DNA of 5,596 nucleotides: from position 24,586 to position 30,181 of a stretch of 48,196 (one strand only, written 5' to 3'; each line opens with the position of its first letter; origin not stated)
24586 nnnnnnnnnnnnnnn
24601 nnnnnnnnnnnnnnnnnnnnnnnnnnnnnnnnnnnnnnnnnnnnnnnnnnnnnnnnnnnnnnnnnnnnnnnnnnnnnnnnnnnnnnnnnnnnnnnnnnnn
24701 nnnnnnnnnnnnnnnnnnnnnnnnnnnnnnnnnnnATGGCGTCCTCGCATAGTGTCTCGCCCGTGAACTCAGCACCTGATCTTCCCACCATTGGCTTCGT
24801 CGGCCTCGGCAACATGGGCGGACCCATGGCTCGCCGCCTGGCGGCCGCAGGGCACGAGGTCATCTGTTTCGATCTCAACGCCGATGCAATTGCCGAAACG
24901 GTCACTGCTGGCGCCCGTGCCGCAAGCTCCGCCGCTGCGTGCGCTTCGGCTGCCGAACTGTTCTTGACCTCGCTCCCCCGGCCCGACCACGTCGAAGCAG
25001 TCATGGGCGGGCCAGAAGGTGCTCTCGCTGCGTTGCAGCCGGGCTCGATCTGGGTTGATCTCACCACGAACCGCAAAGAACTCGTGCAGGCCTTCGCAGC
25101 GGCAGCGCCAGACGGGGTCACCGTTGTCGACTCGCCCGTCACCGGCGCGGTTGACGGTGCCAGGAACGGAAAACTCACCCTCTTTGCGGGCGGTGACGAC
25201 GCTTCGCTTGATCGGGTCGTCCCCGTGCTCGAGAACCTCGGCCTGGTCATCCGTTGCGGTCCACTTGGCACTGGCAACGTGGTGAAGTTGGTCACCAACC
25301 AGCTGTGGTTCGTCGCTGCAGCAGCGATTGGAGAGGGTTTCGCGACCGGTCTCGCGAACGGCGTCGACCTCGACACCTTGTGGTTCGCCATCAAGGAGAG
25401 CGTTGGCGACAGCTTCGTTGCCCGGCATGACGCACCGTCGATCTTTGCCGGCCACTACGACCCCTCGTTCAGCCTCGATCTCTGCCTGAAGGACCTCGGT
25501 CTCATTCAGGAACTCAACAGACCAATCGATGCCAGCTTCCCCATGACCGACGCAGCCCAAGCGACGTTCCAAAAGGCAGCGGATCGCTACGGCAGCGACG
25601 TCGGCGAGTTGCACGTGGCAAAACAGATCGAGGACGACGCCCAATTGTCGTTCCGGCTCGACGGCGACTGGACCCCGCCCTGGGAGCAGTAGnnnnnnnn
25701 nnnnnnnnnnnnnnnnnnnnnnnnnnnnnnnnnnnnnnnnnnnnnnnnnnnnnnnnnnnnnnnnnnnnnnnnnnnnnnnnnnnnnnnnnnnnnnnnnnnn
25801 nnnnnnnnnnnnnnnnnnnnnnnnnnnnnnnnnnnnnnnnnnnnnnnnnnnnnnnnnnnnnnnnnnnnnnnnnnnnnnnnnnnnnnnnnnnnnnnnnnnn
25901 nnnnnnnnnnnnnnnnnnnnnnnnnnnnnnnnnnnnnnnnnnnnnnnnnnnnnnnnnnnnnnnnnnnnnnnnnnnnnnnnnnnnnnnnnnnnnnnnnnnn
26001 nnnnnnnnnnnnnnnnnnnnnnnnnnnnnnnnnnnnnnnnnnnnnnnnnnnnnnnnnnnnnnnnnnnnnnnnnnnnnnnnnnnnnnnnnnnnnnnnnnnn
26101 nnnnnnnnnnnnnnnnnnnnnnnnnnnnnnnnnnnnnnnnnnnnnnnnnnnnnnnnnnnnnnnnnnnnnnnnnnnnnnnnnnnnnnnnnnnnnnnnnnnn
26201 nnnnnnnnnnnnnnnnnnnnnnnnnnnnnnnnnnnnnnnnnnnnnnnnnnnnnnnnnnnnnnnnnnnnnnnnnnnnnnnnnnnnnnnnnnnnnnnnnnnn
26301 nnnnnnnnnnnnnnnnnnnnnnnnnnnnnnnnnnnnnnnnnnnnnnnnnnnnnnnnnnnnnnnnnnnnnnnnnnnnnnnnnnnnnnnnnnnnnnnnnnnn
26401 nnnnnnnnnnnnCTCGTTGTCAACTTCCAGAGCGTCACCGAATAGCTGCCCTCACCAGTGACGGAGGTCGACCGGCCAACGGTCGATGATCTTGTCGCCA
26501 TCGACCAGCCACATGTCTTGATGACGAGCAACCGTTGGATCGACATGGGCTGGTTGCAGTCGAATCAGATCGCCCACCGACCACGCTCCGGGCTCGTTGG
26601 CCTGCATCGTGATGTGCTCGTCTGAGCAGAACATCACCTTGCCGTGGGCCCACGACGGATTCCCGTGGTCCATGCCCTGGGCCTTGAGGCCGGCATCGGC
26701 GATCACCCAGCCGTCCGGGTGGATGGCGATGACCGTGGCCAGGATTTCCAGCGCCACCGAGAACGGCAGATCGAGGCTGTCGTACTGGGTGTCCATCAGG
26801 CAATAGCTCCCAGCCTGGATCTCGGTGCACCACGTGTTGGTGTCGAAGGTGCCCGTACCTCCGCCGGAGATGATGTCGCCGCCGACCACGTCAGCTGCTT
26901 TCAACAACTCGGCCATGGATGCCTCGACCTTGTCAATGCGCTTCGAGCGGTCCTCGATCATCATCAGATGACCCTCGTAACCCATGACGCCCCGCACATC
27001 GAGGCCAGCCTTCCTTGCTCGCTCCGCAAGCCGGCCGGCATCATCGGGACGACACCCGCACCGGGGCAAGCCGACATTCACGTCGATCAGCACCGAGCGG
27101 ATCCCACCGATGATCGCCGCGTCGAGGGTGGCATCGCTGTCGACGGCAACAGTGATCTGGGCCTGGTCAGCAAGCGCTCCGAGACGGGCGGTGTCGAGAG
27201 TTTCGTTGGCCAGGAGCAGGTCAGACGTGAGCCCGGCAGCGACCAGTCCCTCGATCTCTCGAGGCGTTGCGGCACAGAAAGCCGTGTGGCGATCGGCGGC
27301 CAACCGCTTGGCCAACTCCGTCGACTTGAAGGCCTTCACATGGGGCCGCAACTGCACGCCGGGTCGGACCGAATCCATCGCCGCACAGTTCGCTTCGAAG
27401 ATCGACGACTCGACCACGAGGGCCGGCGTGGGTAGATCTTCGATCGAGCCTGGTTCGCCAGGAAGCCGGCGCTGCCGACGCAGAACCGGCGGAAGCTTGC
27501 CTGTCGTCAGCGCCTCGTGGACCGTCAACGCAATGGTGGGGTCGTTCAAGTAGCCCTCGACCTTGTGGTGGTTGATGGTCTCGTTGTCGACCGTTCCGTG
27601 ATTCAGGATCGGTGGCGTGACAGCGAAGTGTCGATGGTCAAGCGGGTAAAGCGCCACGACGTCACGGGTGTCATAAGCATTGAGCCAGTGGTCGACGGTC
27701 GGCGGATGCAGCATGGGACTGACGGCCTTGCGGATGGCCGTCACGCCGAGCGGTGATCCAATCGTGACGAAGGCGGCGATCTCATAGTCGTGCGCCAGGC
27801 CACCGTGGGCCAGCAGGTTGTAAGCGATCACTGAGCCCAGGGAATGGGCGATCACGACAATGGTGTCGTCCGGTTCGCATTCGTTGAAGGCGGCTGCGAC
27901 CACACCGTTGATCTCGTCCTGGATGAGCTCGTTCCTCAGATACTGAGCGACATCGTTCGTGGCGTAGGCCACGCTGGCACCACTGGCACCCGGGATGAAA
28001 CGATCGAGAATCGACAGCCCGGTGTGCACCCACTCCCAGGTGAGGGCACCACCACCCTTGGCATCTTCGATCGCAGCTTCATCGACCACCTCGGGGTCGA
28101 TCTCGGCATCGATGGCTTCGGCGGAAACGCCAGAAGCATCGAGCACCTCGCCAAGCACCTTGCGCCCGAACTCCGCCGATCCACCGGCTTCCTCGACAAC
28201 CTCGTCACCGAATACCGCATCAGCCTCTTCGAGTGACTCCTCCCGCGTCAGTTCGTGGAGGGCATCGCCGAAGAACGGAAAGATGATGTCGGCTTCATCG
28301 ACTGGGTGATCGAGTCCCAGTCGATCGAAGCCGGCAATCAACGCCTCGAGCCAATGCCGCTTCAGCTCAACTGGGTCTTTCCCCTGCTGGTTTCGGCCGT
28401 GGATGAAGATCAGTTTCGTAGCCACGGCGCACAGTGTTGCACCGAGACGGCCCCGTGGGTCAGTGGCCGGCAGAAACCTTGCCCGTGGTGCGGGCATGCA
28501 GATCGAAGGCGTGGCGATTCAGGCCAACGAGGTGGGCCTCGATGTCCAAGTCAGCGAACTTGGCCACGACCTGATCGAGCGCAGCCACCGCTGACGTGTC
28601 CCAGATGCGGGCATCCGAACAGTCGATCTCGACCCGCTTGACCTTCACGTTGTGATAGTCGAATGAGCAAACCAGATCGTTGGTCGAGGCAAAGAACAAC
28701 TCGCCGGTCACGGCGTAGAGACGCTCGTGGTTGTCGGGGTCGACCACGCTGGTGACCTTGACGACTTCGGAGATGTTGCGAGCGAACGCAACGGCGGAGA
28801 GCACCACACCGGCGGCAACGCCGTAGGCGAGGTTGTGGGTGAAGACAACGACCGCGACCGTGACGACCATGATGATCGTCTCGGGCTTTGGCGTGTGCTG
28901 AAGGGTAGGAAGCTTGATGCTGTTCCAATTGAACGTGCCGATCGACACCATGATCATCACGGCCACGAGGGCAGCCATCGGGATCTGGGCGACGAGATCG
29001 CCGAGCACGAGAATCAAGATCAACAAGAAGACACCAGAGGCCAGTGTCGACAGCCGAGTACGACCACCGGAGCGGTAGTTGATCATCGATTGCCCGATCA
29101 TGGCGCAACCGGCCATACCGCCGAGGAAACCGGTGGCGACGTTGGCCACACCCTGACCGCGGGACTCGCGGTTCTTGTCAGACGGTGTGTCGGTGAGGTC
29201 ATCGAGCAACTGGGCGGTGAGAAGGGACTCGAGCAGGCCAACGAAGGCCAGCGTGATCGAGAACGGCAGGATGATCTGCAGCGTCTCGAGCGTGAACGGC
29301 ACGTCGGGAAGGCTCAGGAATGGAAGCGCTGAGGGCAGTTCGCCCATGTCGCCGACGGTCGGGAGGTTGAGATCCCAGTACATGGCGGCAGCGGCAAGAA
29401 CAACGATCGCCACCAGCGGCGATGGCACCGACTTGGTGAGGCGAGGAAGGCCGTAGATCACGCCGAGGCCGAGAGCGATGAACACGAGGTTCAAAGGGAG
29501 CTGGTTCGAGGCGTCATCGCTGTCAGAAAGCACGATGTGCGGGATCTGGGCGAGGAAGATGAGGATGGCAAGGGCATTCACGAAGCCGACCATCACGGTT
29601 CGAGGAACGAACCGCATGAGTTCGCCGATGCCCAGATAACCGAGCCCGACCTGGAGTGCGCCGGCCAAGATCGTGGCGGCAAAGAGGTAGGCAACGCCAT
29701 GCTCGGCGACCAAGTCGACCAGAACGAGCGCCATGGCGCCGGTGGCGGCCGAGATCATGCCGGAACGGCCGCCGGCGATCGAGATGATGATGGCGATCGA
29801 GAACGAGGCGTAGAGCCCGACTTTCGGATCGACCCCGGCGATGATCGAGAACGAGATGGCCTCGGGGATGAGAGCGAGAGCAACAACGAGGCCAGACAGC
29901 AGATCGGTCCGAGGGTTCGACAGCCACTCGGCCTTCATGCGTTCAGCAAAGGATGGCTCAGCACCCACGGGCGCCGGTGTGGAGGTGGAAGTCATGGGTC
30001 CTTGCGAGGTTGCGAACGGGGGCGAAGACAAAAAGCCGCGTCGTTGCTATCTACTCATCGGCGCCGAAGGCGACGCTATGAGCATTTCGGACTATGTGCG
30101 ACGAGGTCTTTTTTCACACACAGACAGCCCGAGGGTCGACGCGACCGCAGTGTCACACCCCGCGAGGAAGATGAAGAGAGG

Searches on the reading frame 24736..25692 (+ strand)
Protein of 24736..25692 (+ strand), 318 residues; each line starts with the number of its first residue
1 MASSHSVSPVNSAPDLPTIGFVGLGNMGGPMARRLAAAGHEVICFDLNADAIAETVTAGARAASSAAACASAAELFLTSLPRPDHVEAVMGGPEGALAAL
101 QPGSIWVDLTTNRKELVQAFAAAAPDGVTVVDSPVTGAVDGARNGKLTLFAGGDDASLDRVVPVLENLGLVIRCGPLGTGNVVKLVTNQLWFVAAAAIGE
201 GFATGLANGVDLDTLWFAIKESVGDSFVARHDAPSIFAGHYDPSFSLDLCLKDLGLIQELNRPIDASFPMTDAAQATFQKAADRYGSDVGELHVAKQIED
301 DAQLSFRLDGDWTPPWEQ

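Call 23: search_protein_families(library=pfam, proteins=[window:24736-25692:+], max_evalue=0.001)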
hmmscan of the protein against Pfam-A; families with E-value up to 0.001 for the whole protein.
window:24736-25692:+ (318 aa): 5 families
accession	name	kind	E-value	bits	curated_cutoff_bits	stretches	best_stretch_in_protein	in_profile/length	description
PF03446.21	NAD_binding_2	-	3.6e-40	138.1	21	1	18-170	1-154/161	NAD binding domain of 6-phosphogluconate dehydrogenase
PF14833.11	NAD_binding_11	-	3e-23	82.8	30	1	178-292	1-116/122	NAD-binding of NADP-dependent 3-hydroxyisobutyrate dehydrogenase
PF03807.23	F420_oxidored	-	3.4e-08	34.4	21.6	1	18-90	1-76/94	NADP oxidoreductase coenzyme F420-dependent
PF02826.25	2-Hacid_dh_C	-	3.7e-05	23.6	25.1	1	18-107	38-124/178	D-isomer specific 2-hydroxyacid dehydrogenase, NAD binding domain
PF03721.20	UDPG_MGDP_dh_N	-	4.8e-05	23.5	27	1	18-54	2-38/187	UDP-glucose/GDP-mannose dehydrogenase family, NAD binding domain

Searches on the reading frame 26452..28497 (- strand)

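Call 23: search_protein_families(library=pfam, proteins=[window:26452-28497:-], max_evalue=0.001)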
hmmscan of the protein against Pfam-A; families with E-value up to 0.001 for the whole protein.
window:26452-28497:- (681 aa): 2 families
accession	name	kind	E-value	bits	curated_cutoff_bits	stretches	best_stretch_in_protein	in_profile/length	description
PF01168.26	Ala_racemase_N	-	3.3e-16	60.1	24.1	1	367-566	6-215/220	Alanine racemase, N-terminal domain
PF14031.13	D-ser_dehydrat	-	4.1e-13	50.2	22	1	582-664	1-96/97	Putative serine dehydratase domain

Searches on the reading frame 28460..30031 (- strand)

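Call 23: search_protein_families(library=pfam, proteins=[window:28460-30031:-], max_evalue=0.001)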
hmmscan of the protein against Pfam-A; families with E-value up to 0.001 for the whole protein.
window:28460-30031:- (523 aa): 3 families
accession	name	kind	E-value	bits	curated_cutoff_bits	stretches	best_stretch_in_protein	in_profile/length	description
PF00916.26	Sulfate_transp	-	5.8e-55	187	23.2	1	42-391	3-380/380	Sulfate permease family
PF01740.26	STAS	-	1.2e-07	31.9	22.6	1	437-506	11-82/106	STAS domain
PF16983.11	MFS_MOT1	-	2.2e-05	25.2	30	1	291-363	34-108/111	Molybdate transporter of MFS superfamily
